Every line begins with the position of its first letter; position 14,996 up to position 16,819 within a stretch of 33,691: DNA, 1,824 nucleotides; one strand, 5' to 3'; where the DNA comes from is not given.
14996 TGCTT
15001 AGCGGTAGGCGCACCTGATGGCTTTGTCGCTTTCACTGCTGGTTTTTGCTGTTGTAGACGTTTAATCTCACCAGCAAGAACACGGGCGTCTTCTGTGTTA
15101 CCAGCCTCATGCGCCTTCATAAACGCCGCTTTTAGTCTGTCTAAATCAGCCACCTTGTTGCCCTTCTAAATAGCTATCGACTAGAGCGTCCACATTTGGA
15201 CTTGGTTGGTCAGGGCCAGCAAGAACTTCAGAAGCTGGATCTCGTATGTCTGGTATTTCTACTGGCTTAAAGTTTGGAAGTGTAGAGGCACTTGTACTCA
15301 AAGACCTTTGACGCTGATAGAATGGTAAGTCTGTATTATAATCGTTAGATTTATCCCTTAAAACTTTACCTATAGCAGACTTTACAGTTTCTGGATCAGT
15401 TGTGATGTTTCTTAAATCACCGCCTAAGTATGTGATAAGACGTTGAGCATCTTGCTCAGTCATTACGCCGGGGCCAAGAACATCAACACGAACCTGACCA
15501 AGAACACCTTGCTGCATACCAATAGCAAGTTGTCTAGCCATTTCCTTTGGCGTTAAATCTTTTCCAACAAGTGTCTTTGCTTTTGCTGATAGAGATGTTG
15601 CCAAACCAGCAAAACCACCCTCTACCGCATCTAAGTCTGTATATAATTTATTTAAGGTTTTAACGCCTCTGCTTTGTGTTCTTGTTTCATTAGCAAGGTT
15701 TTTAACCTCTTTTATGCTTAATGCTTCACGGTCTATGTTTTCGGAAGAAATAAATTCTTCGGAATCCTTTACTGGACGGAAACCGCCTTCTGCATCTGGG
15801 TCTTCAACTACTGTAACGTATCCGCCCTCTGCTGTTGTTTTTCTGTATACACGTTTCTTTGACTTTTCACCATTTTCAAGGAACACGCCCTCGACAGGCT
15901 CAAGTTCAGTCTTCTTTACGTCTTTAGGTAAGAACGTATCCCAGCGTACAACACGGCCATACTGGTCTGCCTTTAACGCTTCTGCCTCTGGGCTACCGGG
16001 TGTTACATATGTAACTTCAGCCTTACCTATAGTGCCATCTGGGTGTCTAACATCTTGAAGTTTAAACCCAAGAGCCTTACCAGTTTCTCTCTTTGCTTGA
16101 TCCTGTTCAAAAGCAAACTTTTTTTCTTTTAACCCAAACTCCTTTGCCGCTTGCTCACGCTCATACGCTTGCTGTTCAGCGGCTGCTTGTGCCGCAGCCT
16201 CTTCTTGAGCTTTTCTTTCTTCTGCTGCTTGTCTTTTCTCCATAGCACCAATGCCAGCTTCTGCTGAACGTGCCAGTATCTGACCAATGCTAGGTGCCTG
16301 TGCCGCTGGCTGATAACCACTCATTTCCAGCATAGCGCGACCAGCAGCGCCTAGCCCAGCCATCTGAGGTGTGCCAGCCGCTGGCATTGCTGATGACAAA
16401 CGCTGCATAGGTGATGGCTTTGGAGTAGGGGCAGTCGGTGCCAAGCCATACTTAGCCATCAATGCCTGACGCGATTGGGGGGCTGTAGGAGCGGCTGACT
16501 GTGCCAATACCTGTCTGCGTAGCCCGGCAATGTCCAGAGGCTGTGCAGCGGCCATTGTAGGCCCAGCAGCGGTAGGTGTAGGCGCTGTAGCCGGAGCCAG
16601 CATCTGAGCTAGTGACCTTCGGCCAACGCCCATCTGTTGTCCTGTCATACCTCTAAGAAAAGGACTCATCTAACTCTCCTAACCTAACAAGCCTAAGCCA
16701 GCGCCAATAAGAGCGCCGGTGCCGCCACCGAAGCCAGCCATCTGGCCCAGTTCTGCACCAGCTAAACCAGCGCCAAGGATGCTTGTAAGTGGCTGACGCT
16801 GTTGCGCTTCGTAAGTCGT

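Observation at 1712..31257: Over-represented 9-mer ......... with Chi/KOPS-like strand polarity that flips inside the non-coding hub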

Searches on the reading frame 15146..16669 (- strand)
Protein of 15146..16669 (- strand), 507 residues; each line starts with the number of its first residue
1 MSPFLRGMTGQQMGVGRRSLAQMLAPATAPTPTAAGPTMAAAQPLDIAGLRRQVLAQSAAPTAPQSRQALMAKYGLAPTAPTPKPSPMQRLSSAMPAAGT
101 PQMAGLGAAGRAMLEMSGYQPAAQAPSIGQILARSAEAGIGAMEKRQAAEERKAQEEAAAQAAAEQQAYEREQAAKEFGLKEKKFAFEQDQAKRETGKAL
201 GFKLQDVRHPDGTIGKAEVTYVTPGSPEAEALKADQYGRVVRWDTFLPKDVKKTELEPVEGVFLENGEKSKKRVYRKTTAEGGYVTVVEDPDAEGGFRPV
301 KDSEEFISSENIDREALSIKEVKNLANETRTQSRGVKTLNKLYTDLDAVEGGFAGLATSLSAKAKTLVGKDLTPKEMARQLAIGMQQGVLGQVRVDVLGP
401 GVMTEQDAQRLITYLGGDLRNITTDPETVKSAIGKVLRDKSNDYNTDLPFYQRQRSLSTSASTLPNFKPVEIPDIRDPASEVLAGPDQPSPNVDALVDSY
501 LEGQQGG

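Call 25: find_related_loci(query=window:15146-16669:-, collection=viral_contigs, flank=10000)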
Query window:15146-16669:- (507 aa) in viral_contigs; peptide patterns used: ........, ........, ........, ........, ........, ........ (x = any residue, [..] = any of these).
20 stretches matched a pattern; 11 encode a relative of the query (tblastn E <= 1e-3); 11 distinct loci.
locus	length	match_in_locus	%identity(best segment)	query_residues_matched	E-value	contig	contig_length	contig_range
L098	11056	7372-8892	94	1-507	0e+0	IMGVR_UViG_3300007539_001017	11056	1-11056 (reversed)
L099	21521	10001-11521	93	1-507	0e+0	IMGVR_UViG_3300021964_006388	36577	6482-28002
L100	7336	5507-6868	59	52-504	1e-157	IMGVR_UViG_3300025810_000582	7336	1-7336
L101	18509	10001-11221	62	91-504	4e-151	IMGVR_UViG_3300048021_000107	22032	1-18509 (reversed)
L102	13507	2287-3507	62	91-504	4e-151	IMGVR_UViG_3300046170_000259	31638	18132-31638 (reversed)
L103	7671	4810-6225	48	1-452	6e-100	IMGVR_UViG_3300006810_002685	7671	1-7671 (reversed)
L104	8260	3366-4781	48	1-452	6e-100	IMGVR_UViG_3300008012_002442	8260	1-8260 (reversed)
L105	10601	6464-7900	41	2-452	8e-86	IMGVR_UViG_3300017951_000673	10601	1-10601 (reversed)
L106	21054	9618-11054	41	2-452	9e-86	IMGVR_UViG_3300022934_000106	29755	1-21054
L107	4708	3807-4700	47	2-303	2e-57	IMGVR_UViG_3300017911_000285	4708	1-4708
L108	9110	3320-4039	52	2-252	4e-57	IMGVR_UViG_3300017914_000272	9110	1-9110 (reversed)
